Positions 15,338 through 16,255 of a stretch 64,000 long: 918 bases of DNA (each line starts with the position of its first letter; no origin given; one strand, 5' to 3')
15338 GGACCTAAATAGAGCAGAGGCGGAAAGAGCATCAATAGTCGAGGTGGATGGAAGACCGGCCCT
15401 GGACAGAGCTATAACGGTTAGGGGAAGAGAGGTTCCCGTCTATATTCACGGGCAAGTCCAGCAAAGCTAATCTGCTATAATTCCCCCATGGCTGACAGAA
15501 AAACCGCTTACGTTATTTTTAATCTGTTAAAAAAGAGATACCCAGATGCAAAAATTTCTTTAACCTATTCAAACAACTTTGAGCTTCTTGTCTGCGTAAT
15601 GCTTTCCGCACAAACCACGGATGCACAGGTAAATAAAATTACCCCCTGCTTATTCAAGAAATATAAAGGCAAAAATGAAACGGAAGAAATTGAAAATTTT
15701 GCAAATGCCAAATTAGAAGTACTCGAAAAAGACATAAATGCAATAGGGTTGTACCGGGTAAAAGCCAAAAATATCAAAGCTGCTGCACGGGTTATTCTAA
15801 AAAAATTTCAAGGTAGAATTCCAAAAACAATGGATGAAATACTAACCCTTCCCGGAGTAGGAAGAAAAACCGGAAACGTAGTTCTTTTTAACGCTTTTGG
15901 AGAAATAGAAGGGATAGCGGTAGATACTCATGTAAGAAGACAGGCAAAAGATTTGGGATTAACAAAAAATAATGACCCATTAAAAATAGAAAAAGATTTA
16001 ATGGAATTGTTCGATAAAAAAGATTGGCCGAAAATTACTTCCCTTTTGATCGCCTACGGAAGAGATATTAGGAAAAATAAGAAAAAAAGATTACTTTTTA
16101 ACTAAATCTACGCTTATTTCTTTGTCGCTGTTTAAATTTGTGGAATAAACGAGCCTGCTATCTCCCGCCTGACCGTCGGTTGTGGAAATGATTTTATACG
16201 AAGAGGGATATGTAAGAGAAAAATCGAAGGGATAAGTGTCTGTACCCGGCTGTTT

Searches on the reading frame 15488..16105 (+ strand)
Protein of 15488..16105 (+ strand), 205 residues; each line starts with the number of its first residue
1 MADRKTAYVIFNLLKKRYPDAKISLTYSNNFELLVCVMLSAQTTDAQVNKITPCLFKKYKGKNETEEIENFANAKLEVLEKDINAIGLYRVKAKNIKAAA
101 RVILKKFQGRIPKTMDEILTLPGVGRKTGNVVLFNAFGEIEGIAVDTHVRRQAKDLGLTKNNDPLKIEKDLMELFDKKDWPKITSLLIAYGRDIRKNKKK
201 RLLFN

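Call 6: search_protein_families(library=pfam, proteins=[window:15488-16105:+], max_evalue=1)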
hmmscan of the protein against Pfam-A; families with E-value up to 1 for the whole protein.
window:15488-16105:+ (205 aa): 5 families
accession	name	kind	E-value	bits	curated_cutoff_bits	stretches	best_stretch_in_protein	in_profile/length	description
PF00730.31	HhH-GPD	-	1.4e-23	83.7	26.2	1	35-176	1-107/108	HhH-GPD superfamily base excision DNA repair protein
PF00633.29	HHH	-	9e-08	32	24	1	106-133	1-28/30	Helix-hairpin-helix motif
PF01367.25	5_3_exonuc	-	0.0055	17.6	40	1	114-175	16-77/97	5'-3' exonuclease, C-terminal SAM fold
PF18847.6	LPD29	-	0.025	15.7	27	1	5-75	5-71/93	Large polyvalent protein associated domain 29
PF25170.1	TPR_WDR35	-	0.043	14.2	27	1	78-105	16-42/68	WD repeat-containing protein 35, TPR repeats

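Call 7: search_protein_families(library=ncbifam, proteins=[window:15488-16105:+], max_evalue=1)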
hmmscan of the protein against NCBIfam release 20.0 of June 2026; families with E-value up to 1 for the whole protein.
window:15488-16105:+ (205 aa): 8 families
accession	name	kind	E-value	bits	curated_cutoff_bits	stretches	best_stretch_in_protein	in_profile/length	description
TIGR01083.1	nth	equivalog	7.5e-63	211.7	211.7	1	5-199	2-189/192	endonuclease III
NF007978.0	PRK10702.1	equivalog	1.7e-29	103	405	1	9-194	8-186/211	endonuclease III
TIGR01084.1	mutY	equivalog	4.6e-13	49.4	286.5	1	46-177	41-172/277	A/G-specific adenine glycosylase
NF008132.0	PRK10880.1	equivalog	6.9e-12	45.1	427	1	45-151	43-144/351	A/G-specific adenine glycosylase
NF010488.0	PRK13910.1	equivalog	1.7e-09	37.5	471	1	66-162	24-119/290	adenine-specific DNA glycosylase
NF010494.0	PRK13913.1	equivalog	2.9e-07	30.6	192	1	28-159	30-165/220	3-methyladenine DNA glycosylase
TIGR00588.1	ogg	subfamily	0.00082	18.6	397.85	1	80-155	175-259/310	8-oxoguanine DNA-glycosylase (ogg)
NF053634.1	MonDNAglycDR2438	equivalog_domain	0.0012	18.5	400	1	115-176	107-167/219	monofunctional DNA glycosylase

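Call 13: find_related_loci(query=window:15488-16102:+, collection=genome_contigs, flank=4000)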
Query window:15488-16102:+ (205 aa) in genome_contigs; peptide patterns used: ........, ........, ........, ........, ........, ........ (x = any residue, [..] = any of these).
256 stretches matched a pattern; 3 encode a relative of the query (tblastn E <= 1e-3); 3 distinct loci.
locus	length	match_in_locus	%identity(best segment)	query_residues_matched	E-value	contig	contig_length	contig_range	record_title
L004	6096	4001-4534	52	10-193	7e-57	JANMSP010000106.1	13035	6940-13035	MAG: Pyrinomonadaceae bacterium isolate SOY_29_metabat_399 SOY_29_k141_4212093, whole genome shotgun sequence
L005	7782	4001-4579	55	3-201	7e-67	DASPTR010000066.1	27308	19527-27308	MAG TPA_asm: Candidatus Acidoferrum sp. isolate SMAG_U12282 k141_37251, whole genome shotgun sequence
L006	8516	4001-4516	37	15-192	2e-28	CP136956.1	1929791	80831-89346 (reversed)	Mollicutes bacterium LVI A0078 chromosome, complete genome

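Call 14: find_homologous_proteins(query=window:15488-16102:+, max_evalue=1e-30)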
Query window:15488-16102:+ (205 aa): 7312 proteins with E <= 1e-30 among 8000 candidates; the best 120 are listed.
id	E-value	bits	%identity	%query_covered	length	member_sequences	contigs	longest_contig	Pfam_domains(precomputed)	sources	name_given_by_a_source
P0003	4.1e-128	443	100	100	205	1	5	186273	PF00730.32,PF00633.30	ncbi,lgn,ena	-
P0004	4.8e-89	315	72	96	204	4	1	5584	PF00730.32,PF00633.30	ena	-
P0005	8.2e-89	314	73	97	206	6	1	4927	PF00730.32,PF00633.30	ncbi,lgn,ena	-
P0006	1.1e-88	314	73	96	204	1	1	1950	PF00730.32,PF00633.30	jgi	jgi:endonuclease III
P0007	7.1e-88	311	71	99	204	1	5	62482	PF00730.32,PF00633.30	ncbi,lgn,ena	-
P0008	2.0e-85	303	70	99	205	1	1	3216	PF00730.32,PF00633.30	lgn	-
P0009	2.9e-85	303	68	99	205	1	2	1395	PF00730.32,PF00633.30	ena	-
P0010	5.5e-85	302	70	99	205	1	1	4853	PF00730.32,PF00633.30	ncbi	-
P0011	8.4e-77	275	64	99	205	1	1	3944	PF00730.32,PF00633.30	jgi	jgi:endonuclease-3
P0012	2.6e-74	267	66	98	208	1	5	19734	PF00730.32,PF00633.30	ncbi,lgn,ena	-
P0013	4.3e-74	266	65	95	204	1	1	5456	PF00730.32,PF00633.30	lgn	-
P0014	1.0e-73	265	66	91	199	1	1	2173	PF00730.32,PF00633.30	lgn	-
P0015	2.0e-73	264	64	95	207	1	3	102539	PF00730.32,PF00633.30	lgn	-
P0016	2.1e-73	264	66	96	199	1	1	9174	PF00730.32,PF14520.13,PF00633.30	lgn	-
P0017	4.8e-73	263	66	96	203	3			PF00730.32,PF00633.30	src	-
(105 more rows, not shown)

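Call 16: find_encoding_contigs(protein=P0007, flank=5000, max_places=2)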
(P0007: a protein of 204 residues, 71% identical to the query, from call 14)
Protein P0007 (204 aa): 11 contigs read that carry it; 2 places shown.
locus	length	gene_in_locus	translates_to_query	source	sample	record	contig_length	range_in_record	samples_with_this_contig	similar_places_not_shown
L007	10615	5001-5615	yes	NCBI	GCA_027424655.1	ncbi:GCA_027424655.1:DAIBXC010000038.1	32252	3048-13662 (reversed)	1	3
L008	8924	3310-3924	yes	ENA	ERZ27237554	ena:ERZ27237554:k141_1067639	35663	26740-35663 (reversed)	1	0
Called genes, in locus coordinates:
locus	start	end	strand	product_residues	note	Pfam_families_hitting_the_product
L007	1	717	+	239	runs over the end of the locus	-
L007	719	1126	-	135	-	-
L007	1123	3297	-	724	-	PF00133:tRNA-synt_1, PF09334:tRNA-synt_1g (weak), PF13603:tRNA-synt_1_2 (weak), PF09334:tRNA-synt_1g (weak), PF08264:Anticodon_1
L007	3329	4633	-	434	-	PF00486:Trans_reg_C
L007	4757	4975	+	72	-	-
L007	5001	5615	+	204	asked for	PF00730:HhH-GPD, PF00633:HHH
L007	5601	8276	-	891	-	PF13196:DUF4012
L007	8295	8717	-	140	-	PF00075:RNase_H, PF13456:RVT_3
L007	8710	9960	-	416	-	PF01943:Polysacc_synt, PF13440:Polysacc_synt_3, PF01554:MatE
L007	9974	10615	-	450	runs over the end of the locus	PF04932:Wzy_C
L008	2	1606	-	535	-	?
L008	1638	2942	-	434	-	PF00486:Trans_reg_C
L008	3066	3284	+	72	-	-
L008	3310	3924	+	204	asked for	PF00730:HhH-GPD, PF00633:HHH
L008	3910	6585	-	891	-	PF13196:DUF4012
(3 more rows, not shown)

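Call 17: find_encoding_contigs(protein=P0004, flank=5000, max_places=2)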
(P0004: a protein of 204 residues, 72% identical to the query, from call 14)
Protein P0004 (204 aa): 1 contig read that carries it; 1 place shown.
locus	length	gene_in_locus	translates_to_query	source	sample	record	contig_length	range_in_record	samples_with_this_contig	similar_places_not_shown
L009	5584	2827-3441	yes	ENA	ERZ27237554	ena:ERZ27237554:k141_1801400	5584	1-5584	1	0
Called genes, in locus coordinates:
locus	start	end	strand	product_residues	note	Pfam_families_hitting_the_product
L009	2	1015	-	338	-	?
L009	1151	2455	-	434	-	PF00486:Trans_reg_C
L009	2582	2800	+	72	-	-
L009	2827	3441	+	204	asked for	PF00730:HhH-GPD, PF00633:HHH (weak)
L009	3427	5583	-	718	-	?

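Call 18: find_encoding_contigs(protein=P0005, flank=5000, max_places=2)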
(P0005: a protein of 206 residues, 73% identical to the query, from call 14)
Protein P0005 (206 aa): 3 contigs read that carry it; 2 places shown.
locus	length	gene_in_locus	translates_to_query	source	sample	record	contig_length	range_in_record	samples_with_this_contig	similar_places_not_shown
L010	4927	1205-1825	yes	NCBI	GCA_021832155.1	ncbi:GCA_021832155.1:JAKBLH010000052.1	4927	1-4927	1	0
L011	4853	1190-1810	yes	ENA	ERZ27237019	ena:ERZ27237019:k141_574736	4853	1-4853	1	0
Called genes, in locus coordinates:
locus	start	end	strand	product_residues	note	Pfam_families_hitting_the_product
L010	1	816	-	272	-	?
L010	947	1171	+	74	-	-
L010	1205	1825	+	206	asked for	PF00730:HhH-GPD, PF00633:HHH (weak)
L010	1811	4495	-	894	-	PF13196:DUF4012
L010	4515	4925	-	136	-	?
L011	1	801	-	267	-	?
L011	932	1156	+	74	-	-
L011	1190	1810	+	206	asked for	PF00730:HhH-GPD, PF00633:HHH (weak)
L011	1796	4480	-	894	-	PF13196:DUF4012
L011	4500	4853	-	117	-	?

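Call 19: find_encoding_contigs(protein=P0010, flank=5000, max_places=2)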
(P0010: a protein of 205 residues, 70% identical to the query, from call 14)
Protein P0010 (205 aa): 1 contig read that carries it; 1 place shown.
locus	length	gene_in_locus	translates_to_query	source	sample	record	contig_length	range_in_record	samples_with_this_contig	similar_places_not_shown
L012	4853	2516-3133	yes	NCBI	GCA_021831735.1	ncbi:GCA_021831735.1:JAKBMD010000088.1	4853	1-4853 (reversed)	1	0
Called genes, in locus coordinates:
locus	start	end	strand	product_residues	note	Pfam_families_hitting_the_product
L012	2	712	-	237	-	?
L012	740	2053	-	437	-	PF14516:AAA_35 (weak), PF00486:Trans_reg_C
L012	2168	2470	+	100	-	-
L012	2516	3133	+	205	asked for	PF00730:HhH-GPD, PF00633:HHH (weak)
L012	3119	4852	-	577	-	?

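Call 28: find_encoding_contigs(protein=P0012, flank=4000, max_places=1)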
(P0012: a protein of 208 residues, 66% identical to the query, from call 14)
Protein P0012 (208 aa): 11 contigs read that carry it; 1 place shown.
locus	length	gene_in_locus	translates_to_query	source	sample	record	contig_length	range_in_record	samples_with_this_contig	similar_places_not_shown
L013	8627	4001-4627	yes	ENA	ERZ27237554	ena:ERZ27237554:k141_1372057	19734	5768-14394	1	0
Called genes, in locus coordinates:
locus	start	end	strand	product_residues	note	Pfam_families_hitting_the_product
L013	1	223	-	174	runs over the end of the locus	PF00515:TPR_1 (weak)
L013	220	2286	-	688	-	PF00133:tRNA-synt_1, PF09334:tRNA-synt_1g (weak), PF13603:tRNA-synt_1_2 (weak), PF09334:tRNA-synt_1g, PF00133:tRNA-synt_1, PF08264:Anticodon_1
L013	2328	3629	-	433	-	PF00486:Trans_reg_C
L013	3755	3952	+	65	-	-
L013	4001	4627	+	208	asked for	PF00730:HhH-GPD, PF00633:HHH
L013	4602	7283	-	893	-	PF13196:DUF4012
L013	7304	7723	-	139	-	PF00075:RNase_H, PF13456:RVT_3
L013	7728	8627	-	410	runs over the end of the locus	PF01943:Polysacc_synt, PF13440:Polysacc_synt_3, PF01554:MatE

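Call 29: find_encoding_contigs(protein=P0015, flank=4000, max_places=1)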
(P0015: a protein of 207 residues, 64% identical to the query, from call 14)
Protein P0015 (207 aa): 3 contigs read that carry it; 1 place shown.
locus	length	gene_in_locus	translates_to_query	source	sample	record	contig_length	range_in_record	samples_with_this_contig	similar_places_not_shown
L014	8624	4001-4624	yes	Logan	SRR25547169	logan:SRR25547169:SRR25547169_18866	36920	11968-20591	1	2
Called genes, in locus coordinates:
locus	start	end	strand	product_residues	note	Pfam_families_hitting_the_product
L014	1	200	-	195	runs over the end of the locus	-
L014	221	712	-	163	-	PF02075:RuvC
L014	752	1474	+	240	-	-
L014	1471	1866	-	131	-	PF00515:TPR_1 (weak), PF07719:TPR_2 (weak), PF13181:TPR_8 (weak), PF14853:Fis1_TPR_C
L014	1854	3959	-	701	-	PF00133:tRNA-synt_1, PF09334:tRNA-synt_1g (weak), PF13603:tRNA-synt_1_2 (weak), PF09334:tRNA-synt_1g, PF08264:Anticodon_1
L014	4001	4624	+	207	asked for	PF00730:HhH-GPD, PF00633:HHH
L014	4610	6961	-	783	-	PF13196:DUF4012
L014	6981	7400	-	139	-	PF00075:RNase_H, PF13456:RVT_3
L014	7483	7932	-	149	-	PF13083:KH_KhpA-B, PF01424:R3H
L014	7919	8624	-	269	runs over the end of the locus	PF02096:60KD_IMP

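Call 30: find_encoding_contigs(protein=P0008, flank=4000, max_places=1)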
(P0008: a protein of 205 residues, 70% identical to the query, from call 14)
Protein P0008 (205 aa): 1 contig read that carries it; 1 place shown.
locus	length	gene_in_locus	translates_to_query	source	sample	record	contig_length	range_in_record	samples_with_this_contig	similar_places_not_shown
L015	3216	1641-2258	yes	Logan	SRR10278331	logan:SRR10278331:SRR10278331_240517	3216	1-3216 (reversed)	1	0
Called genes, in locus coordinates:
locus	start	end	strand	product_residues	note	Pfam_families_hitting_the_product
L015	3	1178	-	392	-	?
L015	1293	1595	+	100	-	-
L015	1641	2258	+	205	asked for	PF00730:HhH-GPD, PF00633:HHH (weak)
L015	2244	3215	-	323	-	?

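Call 31: find_encoding_contigs(protein=P0011, flank=4000, max_places=1)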
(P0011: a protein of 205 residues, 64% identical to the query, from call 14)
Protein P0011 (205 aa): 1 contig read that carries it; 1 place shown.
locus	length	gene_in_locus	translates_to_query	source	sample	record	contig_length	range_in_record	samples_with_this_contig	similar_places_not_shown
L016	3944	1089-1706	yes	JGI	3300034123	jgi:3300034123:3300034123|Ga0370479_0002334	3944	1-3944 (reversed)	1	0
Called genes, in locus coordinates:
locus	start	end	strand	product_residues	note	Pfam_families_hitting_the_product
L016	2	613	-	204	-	?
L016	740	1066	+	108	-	-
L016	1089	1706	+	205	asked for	PF00730:HhH-GPD, PF00633:HHH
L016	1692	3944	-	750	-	?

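Call 89: list_cluster_members(proteins=[P0003, P0001, P0002, P0005, P0007, P0010, P0012])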
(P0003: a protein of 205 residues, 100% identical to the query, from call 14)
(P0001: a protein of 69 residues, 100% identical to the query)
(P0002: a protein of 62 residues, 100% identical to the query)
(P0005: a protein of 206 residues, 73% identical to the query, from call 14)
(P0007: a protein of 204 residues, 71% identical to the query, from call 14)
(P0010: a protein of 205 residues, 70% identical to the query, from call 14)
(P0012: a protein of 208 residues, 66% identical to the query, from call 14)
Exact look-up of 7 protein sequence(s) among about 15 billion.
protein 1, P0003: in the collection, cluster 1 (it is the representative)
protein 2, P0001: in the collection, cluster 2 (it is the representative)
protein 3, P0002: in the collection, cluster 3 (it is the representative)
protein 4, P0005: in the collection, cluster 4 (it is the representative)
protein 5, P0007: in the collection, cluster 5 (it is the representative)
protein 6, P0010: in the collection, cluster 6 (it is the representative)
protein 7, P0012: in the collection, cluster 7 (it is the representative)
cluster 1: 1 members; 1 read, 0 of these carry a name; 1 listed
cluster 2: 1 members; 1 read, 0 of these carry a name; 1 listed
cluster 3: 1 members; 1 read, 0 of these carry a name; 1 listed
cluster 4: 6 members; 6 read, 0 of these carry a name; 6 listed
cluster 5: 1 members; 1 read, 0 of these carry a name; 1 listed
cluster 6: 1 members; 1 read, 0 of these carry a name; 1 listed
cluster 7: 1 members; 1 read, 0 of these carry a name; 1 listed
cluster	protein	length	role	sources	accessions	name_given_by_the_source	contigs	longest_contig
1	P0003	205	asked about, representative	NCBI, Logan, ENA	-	-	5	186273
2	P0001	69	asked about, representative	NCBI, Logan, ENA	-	-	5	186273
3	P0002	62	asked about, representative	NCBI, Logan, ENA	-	-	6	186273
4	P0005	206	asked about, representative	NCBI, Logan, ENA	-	-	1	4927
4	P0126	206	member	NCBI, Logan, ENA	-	-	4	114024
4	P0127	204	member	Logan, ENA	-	-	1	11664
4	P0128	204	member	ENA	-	-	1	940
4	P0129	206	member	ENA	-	-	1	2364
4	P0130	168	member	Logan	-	-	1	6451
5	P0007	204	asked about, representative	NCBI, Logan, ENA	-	-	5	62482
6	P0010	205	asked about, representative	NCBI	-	-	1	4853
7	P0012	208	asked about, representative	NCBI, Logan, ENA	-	-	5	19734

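Call 90: find_encoding_contigs(protein=P0127, flank=2500, max_places=3)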
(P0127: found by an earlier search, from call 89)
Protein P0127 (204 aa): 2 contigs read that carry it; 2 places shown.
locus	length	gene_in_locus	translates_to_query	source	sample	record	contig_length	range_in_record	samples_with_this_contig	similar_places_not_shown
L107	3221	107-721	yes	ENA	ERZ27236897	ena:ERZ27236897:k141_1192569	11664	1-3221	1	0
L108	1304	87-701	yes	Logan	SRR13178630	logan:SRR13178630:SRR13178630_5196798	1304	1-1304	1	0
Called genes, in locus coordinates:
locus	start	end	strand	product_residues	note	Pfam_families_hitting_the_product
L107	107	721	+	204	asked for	PF00730:HhH-GPD, PF00633:HHH (weak)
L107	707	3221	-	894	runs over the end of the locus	PF13196:DUF4012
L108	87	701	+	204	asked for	PF00730:HhH-GPD, PF00633:HHH (weak)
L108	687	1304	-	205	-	?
